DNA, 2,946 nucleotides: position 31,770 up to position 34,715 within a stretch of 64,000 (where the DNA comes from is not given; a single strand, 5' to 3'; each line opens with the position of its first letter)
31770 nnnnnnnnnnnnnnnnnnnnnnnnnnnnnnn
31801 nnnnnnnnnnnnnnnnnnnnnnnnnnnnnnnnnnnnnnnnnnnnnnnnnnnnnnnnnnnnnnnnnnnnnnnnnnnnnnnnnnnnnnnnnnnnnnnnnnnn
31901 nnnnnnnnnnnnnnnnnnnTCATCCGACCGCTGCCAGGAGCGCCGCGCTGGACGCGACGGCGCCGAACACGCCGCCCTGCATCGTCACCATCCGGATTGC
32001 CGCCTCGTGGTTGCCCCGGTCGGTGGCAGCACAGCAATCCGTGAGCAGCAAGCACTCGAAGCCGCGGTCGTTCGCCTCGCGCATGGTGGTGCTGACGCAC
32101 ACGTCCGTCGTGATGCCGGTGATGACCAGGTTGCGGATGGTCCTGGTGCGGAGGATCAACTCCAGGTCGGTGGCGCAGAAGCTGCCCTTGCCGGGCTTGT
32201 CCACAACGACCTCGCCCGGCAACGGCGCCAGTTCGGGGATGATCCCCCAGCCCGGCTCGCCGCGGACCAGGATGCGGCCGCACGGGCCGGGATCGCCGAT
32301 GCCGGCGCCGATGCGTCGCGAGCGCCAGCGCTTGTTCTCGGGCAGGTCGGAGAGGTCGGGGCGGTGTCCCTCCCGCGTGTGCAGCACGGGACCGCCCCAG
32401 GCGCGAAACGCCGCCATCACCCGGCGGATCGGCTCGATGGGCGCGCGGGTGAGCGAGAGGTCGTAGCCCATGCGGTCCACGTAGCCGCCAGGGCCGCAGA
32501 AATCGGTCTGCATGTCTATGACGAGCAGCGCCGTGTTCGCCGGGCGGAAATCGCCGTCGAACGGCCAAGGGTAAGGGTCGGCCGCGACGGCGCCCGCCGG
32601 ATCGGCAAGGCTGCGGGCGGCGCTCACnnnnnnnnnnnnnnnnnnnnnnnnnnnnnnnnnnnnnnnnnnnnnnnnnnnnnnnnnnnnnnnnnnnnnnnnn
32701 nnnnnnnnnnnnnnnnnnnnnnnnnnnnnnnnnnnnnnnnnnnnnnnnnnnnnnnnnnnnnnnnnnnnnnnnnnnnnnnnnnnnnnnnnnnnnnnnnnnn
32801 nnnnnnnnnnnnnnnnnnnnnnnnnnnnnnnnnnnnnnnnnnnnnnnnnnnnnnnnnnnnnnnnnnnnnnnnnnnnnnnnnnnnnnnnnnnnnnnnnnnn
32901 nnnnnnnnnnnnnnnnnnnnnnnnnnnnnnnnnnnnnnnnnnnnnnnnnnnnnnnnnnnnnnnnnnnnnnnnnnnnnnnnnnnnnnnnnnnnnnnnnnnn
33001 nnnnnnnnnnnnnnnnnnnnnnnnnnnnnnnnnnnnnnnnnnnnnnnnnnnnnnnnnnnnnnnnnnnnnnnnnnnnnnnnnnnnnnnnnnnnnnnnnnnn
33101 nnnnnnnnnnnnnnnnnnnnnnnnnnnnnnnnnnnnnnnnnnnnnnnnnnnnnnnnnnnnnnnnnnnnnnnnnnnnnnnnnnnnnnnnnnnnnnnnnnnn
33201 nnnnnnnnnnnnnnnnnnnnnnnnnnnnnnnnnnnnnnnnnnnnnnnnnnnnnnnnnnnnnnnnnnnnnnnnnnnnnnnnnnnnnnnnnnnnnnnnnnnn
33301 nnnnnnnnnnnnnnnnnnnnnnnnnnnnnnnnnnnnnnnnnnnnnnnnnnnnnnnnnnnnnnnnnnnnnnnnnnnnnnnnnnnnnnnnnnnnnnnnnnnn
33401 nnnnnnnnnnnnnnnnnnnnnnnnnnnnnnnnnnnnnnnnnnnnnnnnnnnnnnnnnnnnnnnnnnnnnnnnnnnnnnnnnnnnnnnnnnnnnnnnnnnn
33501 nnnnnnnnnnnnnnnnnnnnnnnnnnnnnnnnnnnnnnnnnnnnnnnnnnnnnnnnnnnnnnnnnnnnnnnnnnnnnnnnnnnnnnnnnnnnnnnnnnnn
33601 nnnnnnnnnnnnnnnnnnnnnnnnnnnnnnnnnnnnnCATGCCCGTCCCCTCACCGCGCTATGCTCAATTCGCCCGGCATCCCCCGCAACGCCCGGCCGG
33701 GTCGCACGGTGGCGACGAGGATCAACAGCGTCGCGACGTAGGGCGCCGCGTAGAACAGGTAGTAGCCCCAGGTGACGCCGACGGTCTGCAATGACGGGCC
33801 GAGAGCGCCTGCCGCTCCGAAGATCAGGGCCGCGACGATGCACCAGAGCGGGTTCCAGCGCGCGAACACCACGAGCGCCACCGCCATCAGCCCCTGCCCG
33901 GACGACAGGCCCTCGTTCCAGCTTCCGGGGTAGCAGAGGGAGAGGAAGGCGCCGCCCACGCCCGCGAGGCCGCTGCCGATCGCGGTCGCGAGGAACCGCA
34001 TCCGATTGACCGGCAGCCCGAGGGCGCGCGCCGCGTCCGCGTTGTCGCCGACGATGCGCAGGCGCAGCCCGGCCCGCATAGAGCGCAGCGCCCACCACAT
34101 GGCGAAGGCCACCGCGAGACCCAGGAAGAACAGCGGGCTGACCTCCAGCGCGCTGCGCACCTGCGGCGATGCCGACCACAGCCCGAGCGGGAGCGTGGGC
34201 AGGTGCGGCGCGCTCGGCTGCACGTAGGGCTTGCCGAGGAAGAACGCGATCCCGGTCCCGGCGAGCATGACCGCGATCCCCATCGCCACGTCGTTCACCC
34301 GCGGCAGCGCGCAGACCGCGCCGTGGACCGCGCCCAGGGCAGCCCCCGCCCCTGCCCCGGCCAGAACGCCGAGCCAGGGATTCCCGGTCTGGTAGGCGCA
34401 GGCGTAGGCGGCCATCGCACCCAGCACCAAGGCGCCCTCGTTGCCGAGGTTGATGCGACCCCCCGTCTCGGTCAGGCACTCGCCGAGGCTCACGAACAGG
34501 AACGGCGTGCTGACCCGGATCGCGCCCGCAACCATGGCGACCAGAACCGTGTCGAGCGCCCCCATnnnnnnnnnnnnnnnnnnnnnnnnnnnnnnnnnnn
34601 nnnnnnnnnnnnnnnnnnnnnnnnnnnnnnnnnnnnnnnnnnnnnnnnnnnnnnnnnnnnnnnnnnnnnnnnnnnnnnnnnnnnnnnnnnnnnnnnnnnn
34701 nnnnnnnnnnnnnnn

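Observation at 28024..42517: Divergent operon pair for an N-rich (ureido) compound: two in-operon BiuH/TrtA-like cysteine hydrolases, AmiF-like amidase, allophanate hydrolase and hydantoinase, with two ABC importers and no regulator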

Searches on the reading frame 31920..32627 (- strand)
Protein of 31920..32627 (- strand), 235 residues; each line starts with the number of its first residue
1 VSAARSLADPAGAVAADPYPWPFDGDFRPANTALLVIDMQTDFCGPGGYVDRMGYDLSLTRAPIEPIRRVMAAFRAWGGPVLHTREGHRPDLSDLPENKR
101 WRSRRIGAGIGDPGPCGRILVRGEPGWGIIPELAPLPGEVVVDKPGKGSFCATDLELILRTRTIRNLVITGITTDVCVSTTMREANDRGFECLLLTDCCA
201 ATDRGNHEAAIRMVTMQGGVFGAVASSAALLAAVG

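Call 7: search_protein_families(library=ncbifam, proteins=[window:31920-32627:-], max_evalue=0.00001)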
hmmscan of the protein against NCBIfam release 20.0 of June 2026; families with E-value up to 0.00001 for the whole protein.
window:31920-32627:- (235 aa): 5 families
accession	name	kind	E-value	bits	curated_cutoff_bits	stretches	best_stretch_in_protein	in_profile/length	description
NF050097.1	BiurAmidohydBiuH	equivalog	4.9e-126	418.5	370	1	14-233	1-220/221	biuret amidohydrolase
TIGR03614.1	RutB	equivalog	3.6e-32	111.8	377.95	1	26-230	10-215/226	pyrimidine utilization protein B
NF008517.0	PRK11440.1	equivalog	1.2e-16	61.2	195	1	68-216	38-173/188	hydrolase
NF008623.0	PRK11609.1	equivalog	9.4e-11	41.9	174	1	152-216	131-195/213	bifunctional nicotinamidase/pyrazinamidase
NF041461.1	C_hydro_YcaC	equivalog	1.8e-06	27.6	310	1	130-218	66-156/201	isochorismate family cysteine hydrolase YcaC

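Call 8: search_protein_families(library=pfam, proteins=[window:31920-32627:-], max_evalue=0.00001)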
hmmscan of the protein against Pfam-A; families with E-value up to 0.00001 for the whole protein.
window:31920-32627:- (235 aa): 1 family
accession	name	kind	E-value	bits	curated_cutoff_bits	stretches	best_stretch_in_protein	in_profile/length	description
PF00857.26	Isochorismatase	-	2.6e-43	148.6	27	1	32-220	1-169/175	Isochorismatase domain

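Call 20: search_solved_structures(query=window:31920-32627:-, show_alignments=2, max_evalue=1e-20)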
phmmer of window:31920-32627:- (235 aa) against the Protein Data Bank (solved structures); distinct sequences matched with E-value up to 1e-20: 11.
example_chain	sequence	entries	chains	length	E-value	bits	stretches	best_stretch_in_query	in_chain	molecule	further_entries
6azo_A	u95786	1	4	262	5.3e-121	405.8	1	14-233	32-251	Putative amidase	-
5bk6_A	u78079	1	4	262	3.6e-120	403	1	14-233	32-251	Putative amidase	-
6azs_A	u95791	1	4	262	3.9e-120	402.9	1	14-233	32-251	Putative amidase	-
6azn_A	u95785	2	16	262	1.3e-119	401.3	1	14-233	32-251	Putative amidase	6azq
6xjm_A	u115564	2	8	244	6.5e-106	356.4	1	13-235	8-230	Biuret hydrolase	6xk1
6xix_A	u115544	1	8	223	5.9e-63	215.7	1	17-233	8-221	Cysteine hydrolase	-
6xj4_A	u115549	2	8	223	1.4e-61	211.1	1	17-233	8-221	Cysteine hydrolase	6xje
8bkd_A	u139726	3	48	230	1.1e-26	96.9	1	26-197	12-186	Ureidoacrylate amidohydrolase RutB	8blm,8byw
8bln_A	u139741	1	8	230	5.6e-26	94.6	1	26-197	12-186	Ureidoacrylate amidohydrolase RutB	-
8bll_A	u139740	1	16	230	2.8e-25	92.3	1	26-197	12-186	Ureidoacrylate amidohydrolase RutB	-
3kl2_A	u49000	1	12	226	3.4e-23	85.5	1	27-231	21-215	Putative isochorismatase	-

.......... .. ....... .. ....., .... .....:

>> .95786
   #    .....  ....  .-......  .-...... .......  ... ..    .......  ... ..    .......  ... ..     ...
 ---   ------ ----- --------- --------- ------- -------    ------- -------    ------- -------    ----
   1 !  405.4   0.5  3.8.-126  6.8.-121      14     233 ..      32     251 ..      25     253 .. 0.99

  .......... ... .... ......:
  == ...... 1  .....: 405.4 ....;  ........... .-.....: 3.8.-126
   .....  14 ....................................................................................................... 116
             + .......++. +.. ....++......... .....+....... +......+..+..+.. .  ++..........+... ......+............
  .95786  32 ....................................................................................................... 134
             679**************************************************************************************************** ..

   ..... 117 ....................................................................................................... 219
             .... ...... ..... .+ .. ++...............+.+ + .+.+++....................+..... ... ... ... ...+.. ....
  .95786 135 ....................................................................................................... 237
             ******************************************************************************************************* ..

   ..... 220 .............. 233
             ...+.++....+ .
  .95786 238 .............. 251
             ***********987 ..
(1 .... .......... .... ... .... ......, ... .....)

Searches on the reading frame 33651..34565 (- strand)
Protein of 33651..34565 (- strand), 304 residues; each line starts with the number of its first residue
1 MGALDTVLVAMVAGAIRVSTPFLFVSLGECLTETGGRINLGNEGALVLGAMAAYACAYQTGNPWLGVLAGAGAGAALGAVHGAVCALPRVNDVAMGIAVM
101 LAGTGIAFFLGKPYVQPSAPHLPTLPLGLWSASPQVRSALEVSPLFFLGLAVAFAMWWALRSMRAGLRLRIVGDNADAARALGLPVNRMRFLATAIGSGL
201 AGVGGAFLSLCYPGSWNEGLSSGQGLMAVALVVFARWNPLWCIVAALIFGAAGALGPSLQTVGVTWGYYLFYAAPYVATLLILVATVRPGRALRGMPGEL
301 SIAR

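Call 7: search_protein_families(library=ncbifam, proteins=[window:33651-34565:-], max_evalue=0.00001)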
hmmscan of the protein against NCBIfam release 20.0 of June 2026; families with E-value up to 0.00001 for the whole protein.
window:33651-34565:- (304 aa): 4 families
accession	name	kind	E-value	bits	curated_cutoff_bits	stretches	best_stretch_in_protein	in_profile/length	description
NF047928.1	ABC_B6_perm_1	equivalog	1.8e-38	132.4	465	1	6-288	8-294/311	putative B6 ABC transporter permease subunit 1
NF047929.1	ABC_B6_perm_2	equivalog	6.2e-13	48.6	400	1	16-286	50-324/337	putative B6 ABC transporter permease subunit 2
TIGR03409.1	urea_trans_UrtB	equivalog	1.2e-11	44.8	250.3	1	96-211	102-213/291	urea ABC transporter permease subunit UrtB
TIGR03622.1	urea_t_UrtB_arc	equivalog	7.8e-06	25.4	374.25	1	38-278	31-264/284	urea ABC transporter, permease protein UrtB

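Call 8: search_protein_families(library=pfam, proteins=[window:33651-34565:-], max_evalue=0.00001)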
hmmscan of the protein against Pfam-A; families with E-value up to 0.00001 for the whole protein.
window:33651-34565:- (304 aa): 1 family
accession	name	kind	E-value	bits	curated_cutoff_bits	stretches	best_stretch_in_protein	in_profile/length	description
PF02653.21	BPD_transp_2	-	2.5e-36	125.6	26.8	1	13-262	3-252/269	Branched-chain amino acid transport system / permease component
